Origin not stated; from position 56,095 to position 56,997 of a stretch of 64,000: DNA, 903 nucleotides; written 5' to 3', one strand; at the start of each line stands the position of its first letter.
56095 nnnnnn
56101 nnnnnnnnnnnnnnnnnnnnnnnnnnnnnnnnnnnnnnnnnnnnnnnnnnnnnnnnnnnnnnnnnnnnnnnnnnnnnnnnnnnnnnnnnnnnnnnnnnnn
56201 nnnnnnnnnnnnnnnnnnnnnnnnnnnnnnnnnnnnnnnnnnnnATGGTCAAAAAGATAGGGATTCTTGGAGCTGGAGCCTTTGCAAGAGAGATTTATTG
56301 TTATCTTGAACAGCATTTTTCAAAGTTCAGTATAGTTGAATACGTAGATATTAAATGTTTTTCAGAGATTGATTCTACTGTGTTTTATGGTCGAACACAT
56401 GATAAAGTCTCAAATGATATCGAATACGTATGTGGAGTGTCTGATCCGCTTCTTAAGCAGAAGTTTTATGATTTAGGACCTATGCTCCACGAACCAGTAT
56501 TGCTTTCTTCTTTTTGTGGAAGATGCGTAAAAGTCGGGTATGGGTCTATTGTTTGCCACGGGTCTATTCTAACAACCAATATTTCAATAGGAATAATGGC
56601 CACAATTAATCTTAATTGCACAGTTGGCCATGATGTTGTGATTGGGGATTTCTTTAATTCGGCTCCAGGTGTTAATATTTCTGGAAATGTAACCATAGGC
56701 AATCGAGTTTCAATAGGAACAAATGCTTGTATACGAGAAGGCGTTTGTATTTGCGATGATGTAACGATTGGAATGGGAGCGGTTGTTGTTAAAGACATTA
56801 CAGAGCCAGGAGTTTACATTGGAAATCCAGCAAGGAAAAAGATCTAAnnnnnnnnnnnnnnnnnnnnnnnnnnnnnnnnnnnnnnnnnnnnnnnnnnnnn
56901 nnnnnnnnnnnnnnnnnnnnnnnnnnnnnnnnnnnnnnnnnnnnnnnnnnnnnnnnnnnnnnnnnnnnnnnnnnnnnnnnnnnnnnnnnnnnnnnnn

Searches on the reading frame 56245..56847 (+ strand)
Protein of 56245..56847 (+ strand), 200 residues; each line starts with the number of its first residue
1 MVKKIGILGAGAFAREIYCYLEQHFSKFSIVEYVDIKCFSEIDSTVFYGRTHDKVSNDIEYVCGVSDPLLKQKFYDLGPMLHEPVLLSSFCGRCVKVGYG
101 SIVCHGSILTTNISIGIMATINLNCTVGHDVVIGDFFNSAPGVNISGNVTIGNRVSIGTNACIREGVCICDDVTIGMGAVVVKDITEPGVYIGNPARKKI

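Call 11: search_protein_families(library=pfam, proteins=[window:56245-56847:+], max_evalue=0.01)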
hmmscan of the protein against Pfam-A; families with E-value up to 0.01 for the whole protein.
window:56245-56847:+ (200 aa): 4 families
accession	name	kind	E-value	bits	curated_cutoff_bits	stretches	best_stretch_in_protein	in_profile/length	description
PF00132.30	Hexapep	-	1.8e-07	31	27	2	148-181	1-34/36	Bacterial transferase hexapeptide (six repeats)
PF25084.1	LbH_EIF2B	-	4e-05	24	54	1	121-194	12-83/105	EIF2B subunit epsilon LbH domain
PF14602.12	Hexapep_2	-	9.2e-05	22.5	27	1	149-181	2-32/34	Hexapeptide repeat of succinyl-transferase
PF17836.7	PglD_N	-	0.0039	18.1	23.4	0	4-76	1-76/78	PglD N-terminal domain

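Call 19: search_protein_families(library=ncbifam, proteins=[window:56245-56847:+], max_evalue=0.01)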
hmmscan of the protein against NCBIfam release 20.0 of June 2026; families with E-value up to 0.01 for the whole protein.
window:56245-56847:+ (200 aa): 34 families (the best 25 are shown)
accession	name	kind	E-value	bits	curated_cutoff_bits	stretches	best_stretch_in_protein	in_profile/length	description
TIGR03570.1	NeuD_NnaD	subfamily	1.2e-40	139.3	160.8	1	5-197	2-202/202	NeuD/PglB/VioB family sugar acetyltransferase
TIGR01853.1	lipid_A_lpxD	equivalog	2.2e-11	43.3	242.5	1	95-198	203-304/325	UDP-3-O-(3-hydroxymyristoyl)glucosamine N-acyltransferase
NF002060.0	PRK00892.1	subfamily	5.8e-11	42.1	207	1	94-195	211-311/345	UDP-3-O-(3-hydroxymyristoyl)glucosamine N-acyltransferase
NF007499.0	PRK10092.1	equivalog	1.3e-09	38.1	314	1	141-197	122-178/183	maltose O-acetyltransferase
TIGR03532.1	DapD_Ac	equivalog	1.2e-08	34.8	231.75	1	98-198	114-210/231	2,3,4,5-tetrahydropyridine-2,6-dicarboxylate N-acetyltransferase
NF007240.0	PRK09677.1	equivalog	1.7e-08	34.2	243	1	146-197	128-179/192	putative lipopolysaccharide biosynthesis O-acetyl transferase WbbJ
NF033468.1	stregram_VatI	exception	6e-08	32.7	415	1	142-198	106-162/208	streptogramin A O-acetyltransferase Vat(I)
NF058585.1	HptprglPActTf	PfamEq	7.3e-08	32.2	300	1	111-197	76-155/172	heptaprenylglyceryl phosphate O-acetyltransferase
NF007797.0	PRK10502.1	subfamily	9.3e-08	31.9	192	1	146-198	123-175/183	WcaF family extracellular polysaccharide biosynthesis acetyltransferase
TIGR01852.1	lipid_A_lpxA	equivalog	1.3e-07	31.2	231.05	1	111-196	100-185/254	acyl-ACP--UDP-N-acetylglucosamine O-acyltransferase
NF003657.0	PRK05289.1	equivalog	2e-07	30.4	226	1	113-197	107-191/264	acyl-ACP--UDP-N-acetylglucosamine O-acyltransferase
TIGR01172.1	cysE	equivalog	3.7e-07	30.3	210.65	1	97-197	70-162/162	serine O-acetyltransferase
NF007076.0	PRK09527.1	equivalog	4.3e-07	29.5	347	1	145-197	128-180/203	galactoside O-acetyltransferase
NF000490.1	chloram_CatB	equivalog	1.4e-06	27.8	350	1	136-198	98-160/210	type B chloramphenicol O-acetyltransferase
NF041874.1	EPS_EpsC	equivalog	4.2e-06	26.6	150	1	111-197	80-162/168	serine O-acetyltransferase EpsC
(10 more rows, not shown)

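Call 29: search_solved_structures(query=window:56245-56847:+, max_evalue=0.001)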
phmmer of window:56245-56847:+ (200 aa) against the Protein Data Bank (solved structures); distinct sequences matched with E-value up to 0.001: 62 (the best 60 are shown).
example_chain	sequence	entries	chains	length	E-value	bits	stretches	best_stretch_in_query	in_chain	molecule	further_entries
7txp_A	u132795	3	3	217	1e-23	87.1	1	57-197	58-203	VioB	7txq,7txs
4m9c_A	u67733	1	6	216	1.7e-17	66.8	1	4-197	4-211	Bacterial transferase hexapeptide (Three repeats) family protein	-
3eh0_A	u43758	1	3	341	1.1e-14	57.6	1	84-193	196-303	UDP-3-O-[3-hydroxymyristoyl] glucosamine N-acyltransferase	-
6p83_A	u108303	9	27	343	1.2e-14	57.6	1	84-193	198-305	UDP-3-O-(3-hydroxymyristoyl)glucosamine N-acyltransferase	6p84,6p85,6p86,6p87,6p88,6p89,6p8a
4ihg_A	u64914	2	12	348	1.3e-14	57.5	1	84-193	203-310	UDP-3-O-(3-hydroxymyristoyl)glucosamine N-acyltransferase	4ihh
4m98_A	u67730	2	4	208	6e-14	55.3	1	91-197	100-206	Pilin glycosylation protein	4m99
2npo_A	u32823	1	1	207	8.3e-14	54.8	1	78-198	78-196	Acetyltransferase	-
2vhe_A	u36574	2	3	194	9.5e-14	54.6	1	77-198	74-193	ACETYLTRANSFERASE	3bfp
3bss_A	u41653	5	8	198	9.9e-14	54.6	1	77-198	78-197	Acetyltransferase | UDP-N-acetylbacillosamine N-acetyltransferase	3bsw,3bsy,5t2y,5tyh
7l7z_AAA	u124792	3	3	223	1.5e-13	54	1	95-197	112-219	Putative acetyl transferase protein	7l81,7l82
7l7y_AAA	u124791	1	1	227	1.7e-13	53.8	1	95-197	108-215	Putative acetyl transferase protein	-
4ihf_A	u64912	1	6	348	3.2e-13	52.9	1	84-193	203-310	UDP-3-O-(3-hydroxymyristoyl)glucosamine N-acyltransferase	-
4ea7_A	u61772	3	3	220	2.9e-12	49.8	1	73-198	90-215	Perosamine N-acetyltransferase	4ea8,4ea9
4eaa_A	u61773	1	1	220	3.3e-11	46.3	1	73-198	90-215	Perosamine N-acetyltransferase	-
4eab_A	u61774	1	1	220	7.5e-11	45.1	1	73-198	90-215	Perosamine N-acetyltransferase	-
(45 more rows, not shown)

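Call 82: search_dna_similar(query=window:56245-56847:+, collection=phages, mode=protein, max_rows=15, max_evalue=0.00001)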
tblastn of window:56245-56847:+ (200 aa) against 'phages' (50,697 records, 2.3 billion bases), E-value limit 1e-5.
Records with a match: 10; places in all: 11; records where one place covers at least 80% of the query: 8.
Best place of each record, by identity: <60% 10.
By first word of the organism name: Flavobacterium 4; uncultured 2; Bacillus 1; Acinetobacter 1; Salmonella 1; Bacteriophage 1.
By host as written in the record: Flavobacterium sp. LMO8 4; - 3; Bacillus sp. (in: Bacteria) 1; Acinetobacter sp. 1; Homo sapiens 1.
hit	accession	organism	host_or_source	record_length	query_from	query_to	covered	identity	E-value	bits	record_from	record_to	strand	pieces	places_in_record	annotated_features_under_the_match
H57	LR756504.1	uncultured phage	metagenomic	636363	2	196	98%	38.5%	3e-32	127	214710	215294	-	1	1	record has no annotation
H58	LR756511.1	uncultured phage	metagenomic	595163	2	196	98%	36.0%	3e-26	110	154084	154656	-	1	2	record has no annotation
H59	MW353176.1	Flavobacterium phage vB_FspM_immuto_3-5A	Flavobacterium sp. LMO8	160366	4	197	97%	34.0%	1e-19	92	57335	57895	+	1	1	pilin glycosylation protein | dTDP-4-amino-4,6-dideoxygalactose transaminase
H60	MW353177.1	Flavobacterium phage vB_FspM_immuto_13-6C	Flavobacterium sp. LMO8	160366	4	197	97%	34.0%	1e-19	92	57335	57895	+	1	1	pilin glycosylation protein | dTDP-4-amino-4,6-dideoxygalactose transaminase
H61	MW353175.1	Flavobacterium phage vB_FspM_immuto_2-6A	Flavobacterium sp. LMO8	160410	4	197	97%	34.0%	1e-19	92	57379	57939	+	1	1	pilin glycosylation protein | dTDP-4-amino-4,6-dideoxygalactose transaminase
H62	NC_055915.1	Flavobacterium phage vB_FspM_immuto_2-6A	Flavobacterium sp. LMO8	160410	4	197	97%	34.0%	1e-19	92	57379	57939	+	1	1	pilin glycosylation protein | dTDP-4-amino-4,6-dideoxygalactose transaminase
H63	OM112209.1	Bacillus phage PK1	Bacillus sp. (in: Bacteria)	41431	1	197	99%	32.3%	1e-25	108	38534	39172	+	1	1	NeuD/PglB/VioB family sugar acetyltransferase protein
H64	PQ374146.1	Acinetobacter phage TPWB-05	Acinetobacter sp.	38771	6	198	97%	31.4%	3e-17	85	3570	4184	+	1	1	hypothetical protein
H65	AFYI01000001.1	Salmonella enterica subsp. enterica serovar Infantis str. ...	Homo sapiens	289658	76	191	58%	37.6%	1e-7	57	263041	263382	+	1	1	UDP-3-O-[3-hydroxymyristoyl] glucosamine N-acyltransferase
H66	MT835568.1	Bacteriophage sp.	human fecal samples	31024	82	169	44%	42.2%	1e-13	74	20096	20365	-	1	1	record has no annotation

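Call 83: get_annotated_region(hit=H62, flank=9000)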
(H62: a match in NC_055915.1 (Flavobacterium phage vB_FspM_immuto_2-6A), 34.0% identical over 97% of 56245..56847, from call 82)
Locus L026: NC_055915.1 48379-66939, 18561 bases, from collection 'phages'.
description: Flavobacterium phage vB_FspM_immuto_2-6A, complete genome.
organism: Flavobacterium phage vB_FspM_immuto_2-6A (NCBI taxid 2801477)
taxonomy: Viruses; Duplodnaviria; Heunggongvirae; Uroviricota; Caudoviricetes; Immutovirus; Immutovirus immuto
host: Flavobacterium sp. LMO8; source: Baltic Sea mesocosm; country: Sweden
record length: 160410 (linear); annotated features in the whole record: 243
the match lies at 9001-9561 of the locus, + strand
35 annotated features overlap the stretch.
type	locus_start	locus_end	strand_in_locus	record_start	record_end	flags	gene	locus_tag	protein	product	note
CDS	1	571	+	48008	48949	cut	-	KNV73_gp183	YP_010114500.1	PD-(D/E)XK nuclease superfamily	-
CDS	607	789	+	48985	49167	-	-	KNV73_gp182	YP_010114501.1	hypothetical protein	-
CDS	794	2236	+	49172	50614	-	-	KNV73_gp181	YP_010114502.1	glycosyltransferase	-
CDS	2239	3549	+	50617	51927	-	-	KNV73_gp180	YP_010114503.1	glycosyltransferase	Glycosyltransferase involved in cell wall biosynthesis, RfaG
CDS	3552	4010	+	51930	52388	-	-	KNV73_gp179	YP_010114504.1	hypothetical protein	-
CDS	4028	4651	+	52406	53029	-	-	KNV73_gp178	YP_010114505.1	glycosyltransferase family 2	-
CDS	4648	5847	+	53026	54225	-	-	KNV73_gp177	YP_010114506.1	aminotransferase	dTDP-4-amino-4,6-dideoxygalactose transaminase, WecE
CDS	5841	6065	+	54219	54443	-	-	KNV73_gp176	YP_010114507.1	hypothetical protein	-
CDS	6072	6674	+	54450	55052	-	-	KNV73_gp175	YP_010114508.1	methyltransferase domain-containing protein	-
CDS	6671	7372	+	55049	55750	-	-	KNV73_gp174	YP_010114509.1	hypothetical protein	-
CDS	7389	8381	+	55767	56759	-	-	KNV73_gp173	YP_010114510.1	GDP-mannose-dependent mannosyltransferase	-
CDS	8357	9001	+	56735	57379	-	-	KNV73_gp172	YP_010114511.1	dTDP-4-amino-4,6-dideoxygalactose transaminase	dTDP-4-amino-4,6-dideoxygalactose transaminase, WecE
CDS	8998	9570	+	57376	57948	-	-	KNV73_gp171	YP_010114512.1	pilin glycosylation protein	-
CDS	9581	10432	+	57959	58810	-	-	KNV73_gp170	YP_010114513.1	nucleotide-sugar epimerase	Nucleoside-diphosphate-sugar epimerase, WcaG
CDS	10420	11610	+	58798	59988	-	-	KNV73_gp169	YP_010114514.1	glycosyltransferase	Glycosyltransferases involved in cell wall biogenesis, WcaA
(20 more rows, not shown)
